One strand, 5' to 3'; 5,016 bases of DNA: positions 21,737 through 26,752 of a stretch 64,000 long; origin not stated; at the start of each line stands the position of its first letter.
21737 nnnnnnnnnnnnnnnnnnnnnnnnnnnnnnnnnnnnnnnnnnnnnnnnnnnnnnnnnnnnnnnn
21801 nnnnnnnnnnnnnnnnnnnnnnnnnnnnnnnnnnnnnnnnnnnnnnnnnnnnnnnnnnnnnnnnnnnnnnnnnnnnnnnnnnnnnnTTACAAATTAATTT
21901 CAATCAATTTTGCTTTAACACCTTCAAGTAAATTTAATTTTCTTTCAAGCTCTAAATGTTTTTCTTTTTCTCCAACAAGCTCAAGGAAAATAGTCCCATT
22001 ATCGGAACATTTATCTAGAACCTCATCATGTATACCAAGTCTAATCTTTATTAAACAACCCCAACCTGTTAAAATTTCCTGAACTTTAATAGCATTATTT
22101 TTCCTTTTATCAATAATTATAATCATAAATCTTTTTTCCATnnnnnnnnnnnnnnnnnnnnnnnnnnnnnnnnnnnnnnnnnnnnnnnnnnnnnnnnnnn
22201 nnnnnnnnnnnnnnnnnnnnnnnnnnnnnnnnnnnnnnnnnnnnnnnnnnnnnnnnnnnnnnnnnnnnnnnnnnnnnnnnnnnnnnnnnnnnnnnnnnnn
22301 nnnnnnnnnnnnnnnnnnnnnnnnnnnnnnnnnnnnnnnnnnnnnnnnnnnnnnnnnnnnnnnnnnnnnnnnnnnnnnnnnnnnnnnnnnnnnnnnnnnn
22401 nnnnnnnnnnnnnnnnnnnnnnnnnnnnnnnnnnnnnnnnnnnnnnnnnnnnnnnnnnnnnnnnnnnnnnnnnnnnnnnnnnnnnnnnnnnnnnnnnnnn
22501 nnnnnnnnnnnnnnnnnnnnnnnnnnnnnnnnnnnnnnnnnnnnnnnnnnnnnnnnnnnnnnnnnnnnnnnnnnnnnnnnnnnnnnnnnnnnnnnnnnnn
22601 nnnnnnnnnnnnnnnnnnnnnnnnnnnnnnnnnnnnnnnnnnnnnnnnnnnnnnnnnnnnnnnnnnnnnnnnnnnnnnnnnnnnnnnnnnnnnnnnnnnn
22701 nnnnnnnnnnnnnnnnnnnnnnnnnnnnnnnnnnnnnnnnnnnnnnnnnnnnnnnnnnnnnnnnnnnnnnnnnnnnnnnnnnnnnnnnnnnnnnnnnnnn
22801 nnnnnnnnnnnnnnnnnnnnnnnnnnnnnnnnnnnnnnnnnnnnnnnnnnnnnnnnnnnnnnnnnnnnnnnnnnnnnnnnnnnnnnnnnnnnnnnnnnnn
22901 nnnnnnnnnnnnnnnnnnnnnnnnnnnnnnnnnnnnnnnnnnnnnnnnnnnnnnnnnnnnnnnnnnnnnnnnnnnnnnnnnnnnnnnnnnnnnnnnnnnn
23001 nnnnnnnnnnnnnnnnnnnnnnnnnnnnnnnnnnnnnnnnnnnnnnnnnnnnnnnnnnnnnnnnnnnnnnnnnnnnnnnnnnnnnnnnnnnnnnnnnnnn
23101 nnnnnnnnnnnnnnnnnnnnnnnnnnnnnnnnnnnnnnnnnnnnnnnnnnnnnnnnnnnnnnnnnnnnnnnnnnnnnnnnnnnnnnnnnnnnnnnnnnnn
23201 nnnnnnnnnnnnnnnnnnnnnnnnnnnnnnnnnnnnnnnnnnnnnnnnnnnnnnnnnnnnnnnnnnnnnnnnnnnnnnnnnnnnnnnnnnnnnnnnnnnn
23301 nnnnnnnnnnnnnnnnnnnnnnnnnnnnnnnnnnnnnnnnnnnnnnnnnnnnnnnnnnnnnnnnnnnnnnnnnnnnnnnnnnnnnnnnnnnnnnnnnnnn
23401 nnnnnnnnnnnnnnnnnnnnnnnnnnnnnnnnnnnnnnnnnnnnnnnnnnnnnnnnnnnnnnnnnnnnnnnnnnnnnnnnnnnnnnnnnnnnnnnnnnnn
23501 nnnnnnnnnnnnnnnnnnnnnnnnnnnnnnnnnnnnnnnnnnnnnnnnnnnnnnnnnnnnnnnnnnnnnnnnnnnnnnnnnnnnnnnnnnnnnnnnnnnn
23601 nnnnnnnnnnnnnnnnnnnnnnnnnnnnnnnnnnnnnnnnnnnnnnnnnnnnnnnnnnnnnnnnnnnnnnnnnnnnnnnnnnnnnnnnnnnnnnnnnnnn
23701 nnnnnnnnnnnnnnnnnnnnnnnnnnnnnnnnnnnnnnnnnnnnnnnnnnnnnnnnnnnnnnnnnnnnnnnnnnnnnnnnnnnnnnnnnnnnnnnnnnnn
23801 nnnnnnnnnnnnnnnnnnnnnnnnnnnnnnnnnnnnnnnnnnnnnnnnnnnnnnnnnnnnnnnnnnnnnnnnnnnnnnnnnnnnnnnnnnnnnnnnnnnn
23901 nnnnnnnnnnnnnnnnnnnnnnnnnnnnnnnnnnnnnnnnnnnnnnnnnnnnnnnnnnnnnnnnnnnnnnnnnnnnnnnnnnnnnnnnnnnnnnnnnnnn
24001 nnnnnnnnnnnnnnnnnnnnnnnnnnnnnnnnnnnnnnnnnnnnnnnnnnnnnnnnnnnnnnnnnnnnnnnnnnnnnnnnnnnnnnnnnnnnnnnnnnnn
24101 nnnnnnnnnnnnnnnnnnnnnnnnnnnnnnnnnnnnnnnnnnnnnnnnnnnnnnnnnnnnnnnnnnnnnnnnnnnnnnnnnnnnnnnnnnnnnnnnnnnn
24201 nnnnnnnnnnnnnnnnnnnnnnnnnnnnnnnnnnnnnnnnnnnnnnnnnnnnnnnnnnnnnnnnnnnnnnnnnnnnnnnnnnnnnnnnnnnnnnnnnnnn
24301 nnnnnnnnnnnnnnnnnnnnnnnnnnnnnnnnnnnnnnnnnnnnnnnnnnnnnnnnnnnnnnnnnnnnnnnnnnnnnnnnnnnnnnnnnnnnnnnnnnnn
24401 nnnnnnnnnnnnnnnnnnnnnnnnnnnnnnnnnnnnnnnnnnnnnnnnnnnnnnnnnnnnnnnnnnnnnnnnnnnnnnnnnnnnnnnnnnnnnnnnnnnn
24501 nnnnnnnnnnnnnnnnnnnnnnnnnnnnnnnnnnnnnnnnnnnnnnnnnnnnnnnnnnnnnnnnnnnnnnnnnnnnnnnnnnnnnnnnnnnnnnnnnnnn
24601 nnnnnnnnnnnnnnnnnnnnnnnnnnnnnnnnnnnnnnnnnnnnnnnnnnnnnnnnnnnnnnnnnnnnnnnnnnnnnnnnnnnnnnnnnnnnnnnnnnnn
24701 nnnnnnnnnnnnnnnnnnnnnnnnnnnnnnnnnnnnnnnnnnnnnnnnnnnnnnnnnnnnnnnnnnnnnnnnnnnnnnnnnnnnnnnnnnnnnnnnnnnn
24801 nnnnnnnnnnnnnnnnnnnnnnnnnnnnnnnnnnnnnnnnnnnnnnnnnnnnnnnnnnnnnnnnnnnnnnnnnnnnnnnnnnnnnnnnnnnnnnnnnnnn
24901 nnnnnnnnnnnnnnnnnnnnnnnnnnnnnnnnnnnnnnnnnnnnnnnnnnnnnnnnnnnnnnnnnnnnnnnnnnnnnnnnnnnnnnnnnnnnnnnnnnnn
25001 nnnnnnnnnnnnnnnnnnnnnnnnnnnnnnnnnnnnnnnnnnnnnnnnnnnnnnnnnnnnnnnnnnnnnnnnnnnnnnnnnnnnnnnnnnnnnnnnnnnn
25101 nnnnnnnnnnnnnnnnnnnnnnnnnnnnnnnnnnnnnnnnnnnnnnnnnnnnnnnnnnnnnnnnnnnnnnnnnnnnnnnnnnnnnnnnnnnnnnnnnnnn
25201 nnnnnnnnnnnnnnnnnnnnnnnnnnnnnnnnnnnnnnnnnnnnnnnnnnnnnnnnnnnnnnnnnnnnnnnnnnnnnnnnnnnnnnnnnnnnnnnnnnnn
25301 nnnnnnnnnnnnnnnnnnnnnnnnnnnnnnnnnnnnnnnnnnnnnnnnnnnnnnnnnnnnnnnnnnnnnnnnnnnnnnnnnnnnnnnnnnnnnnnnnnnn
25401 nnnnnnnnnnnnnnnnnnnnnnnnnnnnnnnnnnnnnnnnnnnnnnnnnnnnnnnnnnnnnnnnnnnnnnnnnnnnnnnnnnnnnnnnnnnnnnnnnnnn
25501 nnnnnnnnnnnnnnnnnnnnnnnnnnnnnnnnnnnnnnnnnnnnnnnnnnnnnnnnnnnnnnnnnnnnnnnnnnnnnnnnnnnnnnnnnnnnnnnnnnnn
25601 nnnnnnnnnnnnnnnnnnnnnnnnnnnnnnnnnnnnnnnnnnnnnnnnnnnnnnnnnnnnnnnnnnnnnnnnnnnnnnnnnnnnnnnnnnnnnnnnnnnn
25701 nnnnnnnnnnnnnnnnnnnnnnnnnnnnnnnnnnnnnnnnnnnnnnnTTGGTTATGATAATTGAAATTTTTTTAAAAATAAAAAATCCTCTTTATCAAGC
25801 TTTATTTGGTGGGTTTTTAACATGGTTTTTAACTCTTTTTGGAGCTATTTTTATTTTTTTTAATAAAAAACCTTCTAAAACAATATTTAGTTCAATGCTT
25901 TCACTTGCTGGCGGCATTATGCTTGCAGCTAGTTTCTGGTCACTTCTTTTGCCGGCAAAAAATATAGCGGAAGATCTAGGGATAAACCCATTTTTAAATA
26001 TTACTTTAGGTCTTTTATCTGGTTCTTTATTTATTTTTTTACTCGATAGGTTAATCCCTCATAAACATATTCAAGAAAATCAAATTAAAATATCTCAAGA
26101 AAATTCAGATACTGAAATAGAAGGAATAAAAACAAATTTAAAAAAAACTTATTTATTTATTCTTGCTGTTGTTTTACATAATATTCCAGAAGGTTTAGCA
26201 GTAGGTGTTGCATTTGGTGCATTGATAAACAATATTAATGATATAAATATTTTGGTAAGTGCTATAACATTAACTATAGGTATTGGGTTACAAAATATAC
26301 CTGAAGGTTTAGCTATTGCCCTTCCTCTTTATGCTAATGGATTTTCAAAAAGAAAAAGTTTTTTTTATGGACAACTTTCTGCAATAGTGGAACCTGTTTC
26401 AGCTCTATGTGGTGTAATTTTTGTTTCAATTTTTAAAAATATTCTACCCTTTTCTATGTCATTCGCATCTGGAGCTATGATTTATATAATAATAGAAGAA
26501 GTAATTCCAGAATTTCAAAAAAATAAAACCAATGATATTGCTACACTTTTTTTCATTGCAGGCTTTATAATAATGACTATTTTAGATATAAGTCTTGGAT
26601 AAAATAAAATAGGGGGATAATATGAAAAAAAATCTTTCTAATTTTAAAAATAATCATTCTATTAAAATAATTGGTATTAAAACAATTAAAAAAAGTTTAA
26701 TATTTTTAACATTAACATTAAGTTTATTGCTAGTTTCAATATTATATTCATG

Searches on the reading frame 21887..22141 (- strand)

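Call 74: search_protein_families(library=ncbifam, proteins=[window:21887-22141:-], max_evalue=0.1)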
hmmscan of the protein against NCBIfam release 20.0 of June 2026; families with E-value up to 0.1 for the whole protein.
window:21887-22141:- (84 aa): 3 families
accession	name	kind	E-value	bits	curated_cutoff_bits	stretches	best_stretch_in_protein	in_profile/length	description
NF052672.1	CPF_0552_fam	subfamily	7.6e-29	99.3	85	1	5-82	3-80/80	CPF_0552 family protein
TIGR03959.1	hyd_TM1266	equivalog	1.2e-06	28.3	60.8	1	7-80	6-74/76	TM1266 family iron-only hydrogenase system putative regulator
NF033940.1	ErpA_rel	equivalog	0.035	14.3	65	1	4-47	13-56/95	ErpA-related iron-sulfur cluster insertion protein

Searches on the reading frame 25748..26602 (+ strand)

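Call 18: search_protein_families(library=pfam, proteins=[window:25748-26602:+], max_evalue=0.001)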
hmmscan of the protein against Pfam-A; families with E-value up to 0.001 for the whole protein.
window:25748-26602:+ (284 aa): 1 family
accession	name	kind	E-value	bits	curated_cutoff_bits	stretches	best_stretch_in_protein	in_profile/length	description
PF02535.28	Zip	-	2.4e-26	93.2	35.1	1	18-279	7-322/323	ZIP Zinc transporter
